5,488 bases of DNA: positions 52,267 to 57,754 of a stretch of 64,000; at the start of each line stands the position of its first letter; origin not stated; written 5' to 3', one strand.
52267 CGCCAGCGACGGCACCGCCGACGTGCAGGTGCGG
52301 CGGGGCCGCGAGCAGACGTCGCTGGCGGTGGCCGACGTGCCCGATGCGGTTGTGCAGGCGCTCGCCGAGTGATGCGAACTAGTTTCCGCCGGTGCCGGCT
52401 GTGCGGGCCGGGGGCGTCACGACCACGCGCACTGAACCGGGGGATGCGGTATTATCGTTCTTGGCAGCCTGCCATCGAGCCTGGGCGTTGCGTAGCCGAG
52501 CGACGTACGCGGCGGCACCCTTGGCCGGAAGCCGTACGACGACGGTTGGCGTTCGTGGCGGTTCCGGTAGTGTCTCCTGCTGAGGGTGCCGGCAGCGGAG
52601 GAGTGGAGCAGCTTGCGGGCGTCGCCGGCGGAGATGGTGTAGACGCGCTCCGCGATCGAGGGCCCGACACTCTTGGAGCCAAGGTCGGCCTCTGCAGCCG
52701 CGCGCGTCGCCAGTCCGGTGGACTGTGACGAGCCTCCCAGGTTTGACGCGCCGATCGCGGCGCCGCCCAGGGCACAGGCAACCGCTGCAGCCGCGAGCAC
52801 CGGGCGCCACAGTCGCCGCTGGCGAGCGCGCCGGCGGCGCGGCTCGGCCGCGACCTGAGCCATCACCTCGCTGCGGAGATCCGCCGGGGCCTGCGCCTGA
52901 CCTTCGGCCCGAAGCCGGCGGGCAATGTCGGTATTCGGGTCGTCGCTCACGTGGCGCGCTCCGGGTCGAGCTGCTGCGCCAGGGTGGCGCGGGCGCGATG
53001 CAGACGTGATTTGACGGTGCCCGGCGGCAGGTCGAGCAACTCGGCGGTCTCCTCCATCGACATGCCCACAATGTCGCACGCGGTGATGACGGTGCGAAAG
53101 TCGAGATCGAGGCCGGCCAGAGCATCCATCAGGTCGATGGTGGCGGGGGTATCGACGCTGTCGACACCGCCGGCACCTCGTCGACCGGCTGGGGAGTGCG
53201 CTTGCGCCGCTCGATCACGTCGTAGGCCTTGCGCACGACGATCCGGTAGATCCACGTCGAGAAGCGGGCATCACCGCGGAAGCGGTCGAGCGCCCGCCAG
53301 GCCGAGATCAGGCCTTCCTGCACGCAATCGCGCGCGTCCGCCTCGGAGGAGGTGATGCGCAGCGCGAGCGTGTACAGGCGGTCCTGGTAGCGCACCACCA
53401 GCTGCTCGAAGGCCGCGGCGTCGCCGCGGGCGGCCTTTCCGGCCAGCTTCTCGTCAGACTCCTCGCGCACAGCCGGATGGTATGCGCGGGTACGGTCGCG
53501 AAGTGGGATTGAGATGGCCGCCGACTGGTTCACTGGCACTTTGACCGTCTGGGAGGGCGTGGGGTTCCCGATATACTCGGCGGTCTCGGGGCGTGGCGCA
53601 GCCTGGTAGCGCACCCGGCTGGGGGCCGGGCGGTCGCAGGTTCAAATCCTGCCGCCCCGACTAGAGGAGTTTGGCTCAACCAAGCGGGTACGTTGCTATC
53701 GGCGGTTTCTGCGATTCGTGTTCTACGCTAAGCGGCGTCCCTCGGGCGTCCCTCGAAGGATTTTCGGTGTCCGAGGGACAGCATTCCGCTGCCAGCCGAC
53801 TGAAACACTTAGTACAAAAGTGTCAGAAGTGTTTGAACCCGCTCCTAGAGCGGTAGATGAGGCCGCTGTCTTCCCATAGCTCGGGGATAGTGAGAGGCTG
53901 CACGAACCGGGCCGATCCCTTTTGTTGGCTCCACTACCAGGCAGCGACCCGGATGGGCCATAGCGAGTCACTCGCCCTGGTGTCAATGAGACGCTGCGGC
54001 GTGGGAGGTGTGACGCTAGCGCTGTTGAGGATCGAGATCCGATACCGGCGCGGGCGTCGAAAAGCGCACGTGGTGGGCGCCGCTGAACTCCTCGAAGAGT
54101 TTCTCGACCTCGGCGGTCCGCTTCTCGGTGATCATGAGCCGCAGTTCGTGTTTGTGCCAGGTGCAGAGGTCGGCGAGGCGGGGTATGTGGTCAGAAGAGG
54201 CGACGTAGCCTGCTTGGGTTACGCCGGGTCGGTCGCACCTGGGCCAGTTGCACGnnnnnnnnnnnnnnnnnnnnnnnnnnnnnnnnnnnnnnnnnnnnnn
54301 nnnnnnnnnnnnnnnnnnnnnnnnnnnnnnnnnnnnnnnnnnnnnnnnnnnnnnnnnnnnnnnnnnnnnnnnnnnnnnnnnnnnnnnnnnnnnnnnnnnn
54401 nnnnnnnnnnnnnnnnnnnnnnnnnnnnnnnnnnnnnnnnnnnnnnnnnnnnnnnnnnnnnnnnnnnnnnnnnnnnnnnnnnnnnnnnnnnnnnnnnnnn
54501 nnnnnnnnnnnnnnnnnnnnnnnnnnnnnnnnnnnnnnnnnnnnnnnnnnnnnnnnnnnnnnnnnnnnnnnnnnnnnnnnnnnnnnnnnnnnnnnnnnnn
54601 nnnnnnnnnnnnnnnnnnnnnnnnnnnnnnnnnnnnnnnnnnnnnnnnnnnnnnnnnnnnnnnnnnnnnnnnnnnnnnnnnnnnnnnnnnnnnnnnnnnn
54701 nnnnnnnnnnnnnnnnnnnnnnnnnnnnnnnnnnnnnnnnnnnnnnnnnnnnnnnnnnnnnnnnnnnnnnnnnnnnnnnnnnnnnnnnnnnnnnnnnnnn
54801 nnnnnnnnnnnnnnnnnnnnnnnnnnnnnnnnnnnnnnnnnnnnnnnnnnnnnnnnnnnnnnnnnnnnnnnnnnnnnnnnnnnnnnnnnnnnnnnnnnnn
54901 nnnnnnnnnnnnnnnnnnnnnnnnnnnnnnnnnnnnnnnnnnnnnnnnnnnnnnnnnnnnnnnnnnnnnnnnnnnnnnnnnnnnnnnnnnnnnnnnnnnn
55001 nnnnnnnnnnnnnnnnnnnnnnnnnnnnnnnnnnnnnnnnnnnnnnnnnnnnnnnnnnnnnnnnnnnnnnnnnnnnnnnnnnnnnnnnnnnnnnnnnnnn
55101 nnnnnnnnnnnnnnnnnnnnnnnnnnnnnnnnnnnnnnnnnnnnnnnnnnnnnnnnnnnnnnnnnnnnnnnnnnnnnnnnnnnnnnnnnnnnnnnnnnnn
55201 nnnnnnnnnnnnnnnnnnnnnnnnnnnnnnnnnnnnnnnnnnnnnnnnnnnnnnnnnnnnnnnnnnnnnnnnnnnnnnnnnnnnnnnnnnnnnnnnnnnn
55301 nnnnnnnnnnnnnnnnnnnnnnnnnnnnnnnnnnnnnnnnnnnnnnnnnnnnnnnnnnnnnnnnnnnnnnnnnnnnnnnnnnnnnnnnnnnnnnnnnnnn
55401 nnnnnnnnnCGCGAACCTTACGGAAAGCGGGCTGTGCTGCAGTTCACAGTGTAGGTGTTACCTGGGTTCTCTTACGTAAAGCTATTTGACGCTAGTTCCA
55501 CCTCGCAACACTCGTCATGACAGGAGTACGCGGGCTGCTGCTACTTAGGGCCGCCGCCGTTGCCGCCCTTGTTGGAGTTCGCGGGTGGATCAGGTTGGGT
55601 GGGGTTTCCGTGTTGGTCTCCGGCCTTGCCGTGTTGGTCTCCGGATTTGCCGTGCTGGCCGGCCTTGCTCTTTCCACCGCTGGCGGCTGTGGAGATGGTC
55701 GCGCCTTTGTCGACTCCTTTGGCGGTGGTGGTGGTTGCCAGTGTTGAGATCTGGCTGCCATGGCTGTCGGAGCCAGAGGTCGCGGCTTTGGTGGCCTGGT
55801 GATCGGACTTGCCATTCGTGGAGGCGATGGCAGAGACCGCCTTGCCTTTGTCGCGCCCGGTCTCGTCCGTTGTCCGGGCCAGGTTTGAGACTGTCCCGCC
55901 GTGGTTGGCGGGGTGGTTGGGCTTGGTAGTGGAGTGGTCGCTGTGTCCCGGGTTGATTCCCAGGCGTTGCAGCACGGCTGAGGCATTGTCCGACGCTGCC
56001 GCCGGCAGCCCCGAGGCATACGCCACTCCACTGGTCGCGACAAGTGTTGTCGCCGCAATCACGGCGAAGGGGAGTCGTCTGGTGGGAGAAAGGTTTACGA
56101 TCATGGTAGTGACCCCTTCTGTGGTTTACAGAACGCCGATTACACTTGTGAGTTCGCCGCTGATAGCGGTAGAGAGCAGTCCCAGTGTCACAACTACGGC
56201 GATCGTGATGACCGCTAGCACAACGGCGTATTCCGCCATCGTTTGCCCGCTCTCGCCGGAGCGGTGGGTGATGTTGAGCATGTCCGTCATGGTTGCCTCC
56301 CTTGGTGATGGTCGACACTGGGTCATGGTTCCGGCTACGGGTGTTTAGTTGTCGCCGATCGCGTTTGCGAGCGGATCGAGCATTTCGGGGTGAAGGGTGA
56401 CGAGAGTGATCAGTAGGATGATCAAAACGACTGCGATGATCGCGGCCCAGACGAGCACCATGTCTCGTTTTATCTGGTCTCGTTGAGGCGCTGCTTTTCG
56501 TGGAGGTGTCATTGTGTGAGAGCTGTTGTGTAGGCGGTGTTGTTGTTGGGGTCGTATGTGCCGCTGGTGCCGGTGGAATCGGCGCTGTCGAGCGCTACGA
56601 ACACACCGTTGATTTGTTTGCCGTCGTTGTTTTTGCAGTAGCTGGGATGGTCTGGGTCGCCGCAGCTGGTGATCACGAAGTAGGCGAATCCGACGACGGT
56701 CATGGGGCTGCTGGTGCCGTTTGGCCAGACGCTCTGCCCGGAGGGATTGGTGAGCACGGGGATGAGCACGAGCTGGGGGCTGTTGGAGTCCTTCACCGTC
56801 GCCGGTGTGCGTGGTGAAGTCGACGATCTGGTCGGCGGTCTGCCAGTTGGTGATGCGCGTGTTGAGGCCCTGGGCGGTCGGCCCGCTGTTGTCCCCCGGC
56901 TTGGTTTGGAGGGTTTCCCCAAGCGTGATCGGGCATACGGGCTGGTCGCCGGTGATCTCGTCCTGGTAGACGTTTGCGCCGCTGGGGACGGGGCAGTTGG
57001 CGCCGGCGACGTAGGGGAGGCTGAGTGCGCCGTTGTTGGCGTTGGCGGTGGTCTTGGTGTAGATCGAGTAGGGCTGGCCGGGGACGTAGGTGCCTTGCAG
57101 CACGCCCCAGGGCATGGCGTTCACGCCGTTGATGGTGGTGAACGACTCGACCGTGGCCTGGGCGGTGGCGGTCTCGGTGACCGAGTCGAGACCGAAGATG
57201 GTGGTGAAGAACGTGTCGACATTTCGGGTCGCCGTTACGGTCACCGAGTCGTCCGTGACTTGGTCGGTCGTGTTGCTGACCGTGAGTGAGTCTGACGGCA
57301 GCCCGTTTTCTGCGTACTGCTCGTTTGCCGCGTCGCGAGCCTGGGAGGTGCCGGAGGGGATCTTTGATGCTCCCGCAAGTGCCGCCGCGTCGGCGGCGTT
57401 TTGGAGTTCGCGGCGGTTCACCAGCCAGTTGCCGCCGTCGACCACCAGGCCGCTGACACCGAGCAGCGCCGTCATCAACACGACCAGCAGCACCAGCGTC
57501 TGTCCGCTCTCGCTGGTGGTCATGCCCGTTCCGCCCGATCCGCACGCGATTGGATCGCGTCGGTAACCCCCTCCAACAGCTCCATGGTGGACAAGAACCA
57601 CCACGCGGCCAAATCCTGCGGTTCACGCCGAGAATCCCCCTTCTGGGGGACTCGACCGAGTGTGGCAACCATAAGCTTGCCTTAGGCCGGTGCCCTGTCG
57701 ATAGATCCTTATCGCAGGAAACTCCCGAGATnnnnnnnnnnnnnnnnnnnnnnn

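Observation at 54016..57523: Orphan Flp-pilin cassette: one Flp prepilin plus two TadG-like paralogues, all with an ESGQT leader motif, and no Tad machinery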

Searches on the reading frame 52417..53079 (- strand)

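Call 4: search_protein_families(library=pfam, proteins=[window:52417-53079:-], max_evalue=1)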
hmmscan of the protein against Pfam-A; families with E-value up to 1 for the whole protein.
window:52417-53079:- (220 aa): 1 family
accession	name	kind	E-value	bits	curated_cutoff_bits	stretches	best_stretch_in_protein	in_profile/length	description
PF10039.14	DUF2275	-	0.039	14.5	24.6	1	63-101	3-40/210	Predicted integral membrane protein (DUF2275)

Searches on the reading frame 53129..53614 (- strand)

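Call 4: search_protein_families(library=pfam, proteins=[window:53129-53614:-], max_evalue=1)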
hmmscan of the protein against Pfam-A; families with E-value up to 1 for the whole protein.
window:53129-53614:- (161 aa): 2 families
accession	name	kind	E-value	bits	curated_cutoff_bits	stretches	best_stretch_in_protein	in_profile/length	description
PF04542.20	Sigma70_r2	-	1e-19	70.5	24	1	72-140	1-71/71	Sigma-70 region 2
PF12645.13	HTH_16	-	0.009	16.6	22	1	59-92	5-38/65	Helix-turn-helix domain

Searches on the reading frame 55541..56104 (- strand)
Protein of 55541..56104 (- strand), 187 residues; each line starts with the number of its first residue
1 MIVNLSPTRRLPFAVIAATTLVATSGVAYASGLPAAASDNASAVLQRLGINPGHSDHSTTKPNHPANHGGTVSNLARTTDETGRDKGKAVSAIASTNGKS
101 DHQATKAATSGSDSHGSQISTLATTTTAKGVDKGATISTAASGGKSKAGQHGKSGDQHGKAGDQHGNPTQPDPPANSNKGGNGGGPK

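Call 4: search_protein_families(library=pfam, proteins=[window:55541-56104:-], max_evalue=1)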
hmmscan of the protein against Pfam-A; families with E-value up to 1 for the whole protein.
window:55541-56104:- (187 aa): 0 families
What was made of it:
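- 55541..56104 (-): 187-aa exported or anchored protein with two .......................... repeats. It is a homologue of the TM and ectodomain part of the anti-sigma-like protein in related modules. No Pfam family (call 4).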

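Call 27: search_protein_families(library=ncbifam, proteins=[window:55541-56104:-], max_evalue=1)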
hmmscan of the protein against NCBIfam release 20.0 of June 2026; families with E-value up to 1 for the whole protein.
window:55541-56104:- (187 aa): 1 family
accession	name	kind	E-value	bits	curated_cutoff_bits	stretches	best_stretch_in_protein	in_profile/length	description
TIGR01653.1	lactococcin_972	subfamily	0.025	14.9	32.1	1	14-106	8-92/97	lactococcin 972 family bacteriocin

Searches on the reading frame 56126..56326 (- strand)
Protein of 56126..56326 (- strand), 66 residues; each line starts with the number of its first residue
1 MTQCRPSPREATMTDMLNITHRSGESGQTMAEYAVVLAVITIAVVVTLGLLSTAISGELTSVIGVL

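Call 4: search_protein_families(library=pfam, proteins=[window:56126-56326:-], max_evalue=1)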
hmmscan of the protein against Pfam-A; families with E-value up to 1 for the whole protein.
window:56126-56326:- (66 aa): 5 families
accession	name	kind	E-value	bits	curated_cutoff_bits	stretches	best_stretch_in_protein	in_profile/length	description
PF04964.19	Flp_Fap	-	0.00016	21.8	32.2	1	25-63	5-43/46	Flp/Fap pilin component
PF14029.11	DUF4244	-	0.00056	19.7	27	1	22-63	7-49/54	Protein of unknown function (DUF4244)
PF11293.13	DUF3094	-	0.067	13.3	27.1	1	37-56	33-52/55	Protein of unknown function (DUF3094)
PF11177.13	DUF2964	-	0.094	13.4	24.2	1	32-59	5-30/62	Protein of unknown function (DUF2964)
PF05004.19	IFRD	-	0.1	11.9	25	1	10-58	156-203/306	Interferon-related developmental regulator (IFRD)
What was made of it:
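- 56126..56326 (-): Flp prepilin. The likely start is 56290 (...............|QTMAEY...), giving a 39-aa mature pilin. Flp_Fap 21.8 bits, below threshold (call 4).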

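Call 27: search_protein_families(library=ncbifam, proteins=[window:56126-56326:-], max_evalue=1)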
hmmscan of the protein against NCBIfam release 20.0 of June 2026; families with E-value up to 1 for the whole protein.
window:56126-56326:- (66 aa): 0 families

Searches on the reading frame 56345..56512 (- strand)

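Call 27: search_protein_families(library=ncbifam, proteins=[window:56345-56512:-], max_evalue=1)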
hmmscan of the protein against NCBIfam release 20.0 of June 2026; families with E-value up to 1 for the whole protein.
window:56345-56512:- (55 aa): 4 families
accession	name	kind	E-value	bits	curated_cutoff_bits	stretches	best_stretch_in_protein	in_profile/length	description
NF040514.1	CAL67264_fam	equivalog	0.039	14.2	50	1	17-39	3-25/57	CAL67264 family membrane protein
NF033897.1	GUMAP_C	equivalog_domain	0.073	11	200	1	13-39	694-720/733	GUMAP protein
NF052677.1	RiPP_LWPPW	equivalog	0.11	12.7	50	1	2-13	16-27/38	LWPPW motif RiPP peptide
NF045534.1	small_EYxxD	equivalog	0.43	10.3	29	1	17-34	7-24/37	EYxxD motif small membrane protein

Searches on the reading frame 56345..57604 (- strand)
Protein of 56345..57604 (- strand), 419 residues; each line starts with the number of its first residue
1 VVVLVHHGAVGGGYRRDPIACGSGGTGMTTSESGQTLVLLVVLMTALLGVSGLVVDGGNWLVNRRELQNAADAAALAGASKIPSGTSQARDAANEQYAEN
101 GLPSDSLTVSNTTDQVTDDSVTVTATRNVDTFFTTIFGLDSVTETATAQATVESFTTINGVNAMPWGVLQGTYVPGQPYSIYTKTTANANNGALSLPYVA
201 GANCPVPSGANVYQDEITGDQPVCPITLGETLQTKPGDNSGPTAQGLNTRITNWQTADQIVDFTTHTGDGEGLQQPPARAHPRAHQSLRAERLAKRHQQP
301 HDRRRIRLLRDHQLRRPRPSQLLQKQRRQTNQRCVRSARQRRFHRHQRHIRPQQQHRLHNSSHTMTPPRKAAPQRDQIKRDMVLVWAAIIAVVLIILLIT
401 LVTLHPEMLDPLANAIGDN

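Call 4: search_protein_families(library=pfam, proteins=[window:56345-57604:-], max_evalue=1)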
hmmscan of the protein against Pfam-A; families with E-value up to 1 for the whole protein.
window:56345-57604:- (419 aa): 4 families
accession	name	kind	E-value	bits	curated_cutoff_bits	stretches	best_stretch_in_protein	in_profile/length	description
PF13400.11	Tad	-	1.6e-13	51.2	22.3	1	34-80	1-46/47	Putative Flp pilus-assembly TadE/G-like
PF09977.15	Tad_C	-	0.015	16.7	22.1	1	66-150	16-93/93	Putative Tad-like Flp pilus-assembly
PF06143.16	Baculo_11_kDa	-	0.018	15.1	28.4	1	380-403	34-57/84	Baculovirus 11 kDa family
PF07811.17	TadE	-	0.055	14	22.9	1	34-75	1-42/43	TadE-like protein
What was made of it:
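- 56509..57523 (-): TadG-like 2 (about 338 aa after correcting a frameshift near 56796). Leader MTTSESG|QTLVL... PF13400 1.6e-13 (call 4).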
